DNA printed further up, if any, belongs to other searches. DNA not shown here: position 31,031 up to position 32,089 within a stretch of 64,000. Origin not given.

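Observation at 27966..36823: Type III R-M (Mod+Res) is augmented by an SNF2 helicase with a degenerate PLD-like N-domain and a DUF4391-like protein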

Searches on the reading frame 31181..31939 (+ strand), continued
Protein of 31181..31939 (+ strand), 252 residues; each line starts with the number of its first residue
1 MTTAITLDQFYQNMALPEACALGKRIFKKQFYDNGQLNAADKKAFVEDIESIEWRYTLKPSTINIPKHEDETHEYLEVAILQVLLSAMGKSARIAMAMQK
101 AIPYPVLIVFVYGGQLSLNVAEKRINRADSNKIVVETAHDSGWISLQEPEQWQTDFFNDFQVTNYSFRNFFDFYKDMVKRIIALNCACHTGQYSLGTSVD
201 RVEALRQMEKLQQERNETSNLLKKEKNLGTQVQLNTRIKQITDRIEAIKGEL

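Call 96: find_encoding_contigs(protein=P0385, flank=9000, max_places=3)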
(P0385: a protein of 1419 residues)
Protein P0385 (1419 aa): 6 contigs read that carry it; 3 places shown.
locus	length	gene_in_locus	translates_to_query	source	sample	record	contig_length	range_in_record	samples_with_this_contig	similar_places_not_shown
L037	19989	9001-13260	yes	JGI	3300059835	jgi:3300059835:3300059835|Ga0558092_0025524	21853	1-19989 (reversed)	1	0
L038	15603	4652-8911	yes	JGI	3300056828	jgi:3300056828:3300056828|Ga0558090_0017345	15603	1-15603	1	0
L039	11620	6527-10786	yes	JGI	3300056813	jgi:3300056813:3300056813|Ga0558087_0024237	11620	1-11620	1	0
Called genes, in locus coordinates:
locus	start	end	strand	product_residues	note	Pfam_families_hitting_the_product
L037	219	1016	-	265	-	PF17338:GP88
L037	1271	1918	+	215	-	-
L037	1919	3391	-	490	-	-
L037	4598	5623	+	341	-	-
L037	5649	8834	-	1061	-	PF00176:SNF2-rel_dom (faint), PF04851:ResIII (weak), PF00270:DEAD (faint), PF00271:Helicase_C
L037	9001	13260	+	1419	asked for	PF13482:RNase_H_2, PF13086:AAA_11 (faint), PF13245:AAA_19 (weak), PF13604:AAA_30 (weak), PF13087:AAA_12, PF14335:DUF4391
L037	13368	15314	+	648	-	PF01555:N6_N4_Mtase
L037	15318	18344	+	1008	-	PF00270:DEAD (weak), PF04851:ResIII, PF19778:RE_endonuc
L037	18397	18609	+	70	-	-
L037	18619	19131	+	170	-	PF24405:Pua-like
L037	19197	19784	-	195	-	PF00239:Resolvase, PF02796:HTH_7 (weak)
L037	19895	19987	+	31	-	?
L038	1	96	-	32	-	?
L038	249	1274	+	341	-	-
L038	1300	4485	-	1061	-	PF00176:SNF2-rel_dom (faint), PF04851:ResIII (weak), PF00270:DEAD (faint), PF00271:Helicase_C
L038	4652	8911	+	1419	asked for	PF13482:RNase_H_2, PF13086:AAA_11 (faint), PF13245:AAA_19 (weak), PF13604:AAA_30 (weak), PF13087:AAA_12, PF14335:DUF4391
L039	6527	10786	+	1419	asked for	PF13482:RNase_H_2, PF13086:AAA_11 (faint), PF13245:AAA_19 (weak), PF13604:AAA_30 (weak), PF13087:AAA_12, PF14335:DUF4391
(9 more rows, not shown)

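Call 97: find_encoding_contigs(protein=P0279, flank=9000, max_places=3)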
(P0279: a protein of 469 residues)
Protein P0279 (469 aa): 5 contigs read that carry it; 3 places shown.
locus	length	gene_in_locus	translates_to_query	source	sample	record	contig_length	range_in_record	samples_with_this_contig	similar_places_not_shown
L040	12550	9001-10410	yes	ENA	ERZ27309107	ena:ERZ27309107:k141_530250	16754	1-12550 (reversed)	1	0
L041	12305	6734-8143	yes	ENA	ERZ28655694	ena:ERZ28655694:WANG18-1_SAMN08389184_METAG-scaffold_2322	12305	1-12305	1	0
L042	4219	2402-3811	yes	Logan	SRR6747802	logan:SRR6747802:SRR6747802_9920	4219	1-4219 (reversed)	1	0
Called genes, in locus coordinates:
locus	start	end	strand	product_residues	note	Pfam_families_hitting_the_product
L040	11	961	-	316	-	PF25145:NfeD1b_N, PF01343:Peptidase_S49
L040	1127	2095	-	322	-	PF00849:PseudoU_synth_2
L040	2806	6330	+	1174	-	PF00575:S1, PF10150:RNase_E_G, PF20833:RNase_E_G_Thio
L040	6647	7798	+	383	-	PF13391:HNH_2 (weak), PF18145:SAVED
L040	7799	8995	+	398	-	PF18144:SMODS (weak), PF21654:DncV-like_NTFase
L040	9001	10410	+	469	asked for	PF14335:DUF4391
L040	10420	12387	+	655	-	PF01555:N6_N4_Mtase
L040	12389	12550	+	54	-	?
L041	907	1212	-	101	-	-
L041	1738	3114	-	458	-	-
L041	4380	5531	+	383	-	PF13391:HNH_2 (weak), PF18145:SAVED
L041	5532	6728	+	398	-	PF18144:SMODS (weak), PF21654:DncV-like_NTFase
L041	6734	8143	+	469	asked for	PF14335:DUF4391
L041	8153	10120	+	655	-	PF01555:N6_N4_Mtase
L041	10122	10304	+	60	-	-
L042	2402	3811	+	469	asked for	PF14335:DUF4391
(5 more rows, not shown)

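Call 98: find_encoding_contigs(protein=P0390, flank=7000, max_places=2)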
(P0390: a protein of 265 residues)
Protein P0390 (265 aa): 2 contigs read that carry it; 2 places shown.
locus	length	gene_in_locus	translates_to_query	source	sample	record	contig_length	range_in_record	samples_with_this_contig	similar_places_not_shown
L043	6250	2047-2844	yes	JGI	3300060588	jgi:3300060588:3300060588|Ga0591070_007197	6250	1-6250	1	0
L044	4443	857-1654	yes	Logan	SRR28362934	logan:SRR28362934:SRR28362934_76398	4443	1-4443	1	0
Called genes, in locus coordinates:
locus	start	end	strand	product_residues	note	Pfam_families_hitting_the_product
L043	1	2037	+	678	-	?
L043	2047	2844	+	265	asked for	PF14335:DUF4391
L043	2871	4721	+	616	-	PF01555:N6_N4_Mtase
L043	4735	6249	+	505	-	?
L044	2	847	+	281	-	?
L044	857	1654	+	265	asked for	PF14335:DUF4391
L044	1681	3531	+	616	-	PF01555:N6_N4_Mtase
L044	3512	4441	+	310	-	?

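Call 99: find_encoding_contigs(protein=P0361, flank=7000, max_places=2)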
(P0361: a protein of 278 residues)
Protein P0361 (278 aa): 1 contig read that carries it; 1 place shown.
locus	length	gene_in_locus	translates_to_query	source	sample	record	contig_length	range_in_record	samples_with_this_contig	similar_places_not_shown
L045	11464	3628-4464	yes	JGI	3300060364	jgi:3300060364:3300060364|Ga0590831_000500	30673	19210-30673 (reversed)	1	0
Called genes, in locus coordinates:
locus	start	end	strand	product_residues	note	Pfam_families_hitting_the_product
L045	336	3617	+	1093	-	PF00176:SNF2-rel_dom (weak), PF04851:ResIII (faint), PF00271:Helicase_C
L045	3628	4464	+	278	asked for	PF14335:DUF4391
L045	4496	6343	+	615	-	PF01555:N6_N4_Mtase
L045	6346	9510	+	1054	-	PF04851:ResIII, PF00270:DEAD, PF19778:RE_endonuc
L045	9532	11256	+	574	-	PF03235:GmrSD_N, PF07510:GmrSD_C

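Call 100: find_encoding_contigs(protein=P0303, flank=7000, max_places=2)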
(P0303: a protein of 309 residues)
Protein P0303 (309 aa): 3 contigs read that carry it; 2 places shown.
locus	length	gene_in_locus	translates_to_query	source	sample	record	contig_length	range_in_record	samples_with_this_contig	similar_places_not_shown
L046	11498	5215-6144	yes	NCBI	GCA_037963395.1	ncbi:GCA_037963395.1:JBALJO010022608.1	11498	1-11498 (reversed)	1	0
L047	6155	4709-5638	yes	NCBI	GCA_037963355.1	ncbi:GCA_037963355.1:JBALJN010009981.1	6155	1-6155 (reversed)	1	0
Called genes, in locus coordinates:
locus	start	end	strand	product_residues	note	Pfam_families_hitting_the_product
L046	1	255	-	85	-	?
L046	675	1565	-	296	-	PF06616:BsuBI_PstI_RE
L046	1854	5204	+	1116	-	PF00176:SNF2-rel_dom (weak), PF04851:ResIII (weak), PF00271:Helicase_C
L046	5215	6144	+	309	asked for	PF14335:DUF4391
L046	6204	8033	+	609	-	PF01555:N6_N4_Mtase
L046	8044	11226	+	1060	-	PF00270:DEAD, PF04851:ResIII, PF19778:RE_endonuc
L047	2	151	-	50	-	?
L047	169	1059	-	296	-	PF06616:BsuBI_PstI_RE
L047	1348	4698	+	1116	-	PF00176:SNF2-rel_dom (weak), PF04851:ResIII (weak), PF00271:Helicase_C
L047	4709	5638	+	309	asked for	PF14335:DUF4391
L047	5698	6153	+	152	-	?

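Call 101: find_encoding_contigs(protein=P0336, flank=7000, max_places=2)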
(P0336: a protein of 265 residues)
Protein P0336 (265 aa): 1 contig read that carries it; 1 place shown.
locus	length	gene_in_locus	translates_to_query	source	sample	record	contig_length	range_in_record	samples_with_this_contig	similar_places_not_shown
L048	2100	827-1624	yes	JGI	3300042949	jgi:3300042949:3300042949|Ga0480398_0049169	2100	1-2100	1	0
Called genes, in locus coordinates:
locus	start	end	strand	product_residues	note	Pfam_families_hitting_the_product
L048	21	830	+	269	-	-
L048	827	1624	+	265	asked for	PF14335:DUF4391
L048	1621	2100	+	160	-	?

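Call 108: search_protein_families(library=pfam, alignment_id=A1, max_evalue=5)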
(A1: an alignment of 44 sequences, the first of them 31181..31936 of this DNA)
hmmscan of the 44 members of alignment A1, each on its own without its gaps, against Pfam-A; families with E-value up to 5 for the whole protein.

A. member 1, window:31181-31936:+ (252 aa): 4 families
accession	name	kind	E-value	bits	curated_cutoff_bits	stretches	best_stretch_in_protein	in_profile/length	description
PF14335.11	DUF4391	-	2.2e-68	231.1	29.9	1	14-243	1-230/232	Domain of unknown function (DUF4391)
PF02403.27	Seryl_tRNA_N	-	0.023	15.4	28.2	1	201-251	38-89/108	Seryl-tRNA synthetase N-terminal domain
PF12872.13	OST-HTH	-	0.048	14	23.8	1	136-176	15-54/71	OST-HTH/LOTUS domain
PF13300.11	DUF4078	-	0.13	13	25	1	198-249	38-84/86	Domain of unknown function (DUF4078)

B. families by the number of members that match (of 44 scanned): 29 families (the first 25 are shown)
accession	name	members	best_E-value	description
PF14335.11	DUF4391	44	7.3e-71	Domain of unknown function (DUF4391)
PF19962.4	EAD9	14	0.0013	Effector-associated domain 9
PF18739.6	HEPN_Apea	10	0.013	Apea-like HEPN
PF03050.20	DDE_Tnp_IS66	5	0.0017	Transposase IS66 family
PF02403.27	Seryl_tRNA_N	4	0.023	Seryl-tRNA synthetase N-terminal domain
PF03233.18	Cauli_AT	3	0.025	Aphid transmission protein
PF04822.18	Takusan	3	0.048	Takusan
PF11570.13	E2R135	2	0.069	Coiled-coil receptor-binding R-domain of colicin E2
PF13300.11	DUF4078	2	0.13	Domain of unknown function (DUF4078)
PF11382.13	MctB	2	0.15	Copper transport outer membrane protein, MctB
PF16454.10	PI3K_P85_iSH2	1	0.0062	Phosphatidylinositol 3-kinase regulatory subunit P85 inter-SH2 domain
PF01784.24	DUF34_NIF3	1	0.011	Duf34/NIF3 (NGG1p interacting factor 3)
PF25541.1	TBCA_PH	1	0.011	PH domain-containing proteins, TBCA domain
PF12872.13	OST-HTH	1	0.048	OST-HTH/LOTUS domain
PF15405.12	PH_5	1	0.073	Pleckstrin homology domain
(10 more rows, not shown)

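Call 110: search_protein_families(library=pfam, proteins=[P0005, P0016, P0021, P0030, P0041, P0050, P0072, P0092, P0108, P0116], max_evalue=1)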
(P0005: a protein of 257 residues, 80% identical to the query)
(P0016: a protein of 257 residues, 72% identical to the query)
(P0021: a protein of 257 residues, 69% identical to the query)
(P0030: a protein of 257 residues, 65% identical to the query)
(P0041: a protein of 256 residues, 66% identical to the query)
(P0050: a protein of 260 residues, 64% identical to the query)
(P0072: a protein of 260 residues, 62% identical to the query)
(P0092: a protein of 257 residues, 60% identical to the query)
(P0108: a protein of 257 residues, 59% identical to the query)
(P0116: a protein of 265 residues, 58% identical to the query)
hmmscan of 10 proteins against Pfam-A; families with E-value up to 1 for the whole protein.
P0005 (257 aa): 2 families
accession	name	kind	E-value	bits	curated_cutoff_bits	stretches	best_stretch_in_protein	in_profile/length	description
PF14335.11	DUF4391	-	1.1e-69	235.3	29.9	1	14-248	1-230/232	Domain of unknown function (DUF4391)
PF19962.4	EAD9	-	0.25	11.6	25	1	216-257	18-59/62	Effector-associated domain 9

P0016 (257 aa): 1 family
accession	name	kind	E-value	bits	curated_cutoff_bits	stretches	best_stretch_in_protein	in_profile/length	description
PF14335.11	DUF4391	-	1.5e-66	225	29.9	1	14-247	1-229/232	Domain of unknown function (DUF4391)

P0021 (257 aa): 3 families
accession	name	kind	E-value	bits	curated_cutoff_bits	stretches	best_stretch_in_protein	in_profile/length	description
PF14335.11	DUF4391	-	3.8e-68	230.3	29.9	1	14-247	1-229/232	Domain of unknown function (DUF4391)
PF01784.24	DUF34_NIF3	-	0.011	15.8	23.4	1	172-250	79-155/256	Duf34/NIF3 (NGG1p interacting factor 3)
PF03050.20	DDE_Tnp_IS66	-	0.053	13.4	23.1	1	155-250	121-216/284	Transposase IS66 family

P0030 (257 aa): 1 family
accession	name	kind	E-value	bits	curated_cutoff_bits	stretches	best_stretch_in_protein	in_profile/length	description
PF14335.11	DUF4391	-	2.9e-68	230.7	29.9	1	14-248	1-230/232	Domain of unknown function (DUF4391)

P0041 (256 aa): 1 family
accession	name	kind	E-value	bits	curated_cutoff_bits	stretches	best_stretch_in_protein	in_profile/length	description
PF14335.11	DUF4391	-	6.6e-67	226.2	29.9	1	18-247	5-230/232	Domain of unknown function (DUF4391)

P0050 (260 aa): 4 families
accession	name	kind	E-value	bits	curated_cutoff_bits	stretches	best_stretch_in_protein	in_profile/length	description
PF14335.11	DUF4391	-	1.6e-66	225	29.9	1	14-251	1-230/232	Domain of unknown function (DUF4391)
PF18739.6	HEPN_Apea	-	0.013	16.4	24.4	1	204-254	21-69/136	Apea-like HEPN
PF03050.20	DDE_Tnp_IS66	-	0.032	14.1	23.1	1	171-235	135-197/284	Transposase IS66 family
PF05265.19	DUF723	-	0.21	12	20.9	1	49-80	19-50/60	Protein of unknown function (DUF723)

P0072 (260 aa): 3 families
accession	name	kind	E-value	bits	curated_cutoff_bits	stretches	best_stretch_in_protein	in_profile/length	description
PF14335.11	DUF4391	-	4.1e-68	230.2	29.9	1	14-251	1-230/232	Domain of unknown function (DUF4391)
PF18739.6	HEPN_Apea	-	0.024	15.5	24.4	1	210-254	26-69/136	Apea-like HEPN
PF17739.6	DUF5576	-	0.11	13.1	25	1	87-131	88-132/134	Family of unknown function (DUF5576)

P0092 (257 aa): 3 families
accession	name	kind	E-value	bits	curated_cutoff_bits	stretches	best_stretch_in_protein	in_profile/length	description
PF14335.11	DUF4391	-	2e-68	231.2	29.9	1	14-247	1-229/232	Domain of unknown function (DUF4391)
PF21842.1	DUF6901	-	0.073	12.9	27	1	59-118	58-117/222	Domain of unknown function (DUF6901)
PF19962.4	EAD9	-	0.82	9.9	25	0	211-257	13-59/62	Effector-associated domain 9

P0108 (257 aa): 4 families
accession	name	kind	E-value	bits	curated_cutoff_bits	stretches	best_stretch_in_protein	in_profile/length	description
PF14335.11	DUF4391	-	2.7e-69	234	29.9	1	14-249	1-231/232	Domain of unknown function (DUF4391)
PF19962.4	EAD9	-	0.0013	18.9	25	1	211-257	13-59/62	Effector-associated domain 9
PF25541.1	TBCA_PH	-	0.011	15.9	27.8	1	208-242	89-123/139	PH domain-containing proteins, TBCA domain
PF07661.19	MORN_2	-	0.13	12.9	29.6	0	29-38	6-15/22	MORN repeat variant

P0116 (265 aa): 2 families
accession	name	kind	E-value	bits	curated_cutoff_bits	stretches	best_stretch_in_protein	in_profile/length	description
PF14335.11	DUF4391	-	2.2e-68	231.1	29.9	1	18-256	1-230/232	Domain of unknown function (DUF4391)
PF03233.18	Cauli_AT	-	0.13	12.7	24.8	1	200-264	95-157/163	Aphid transmission protein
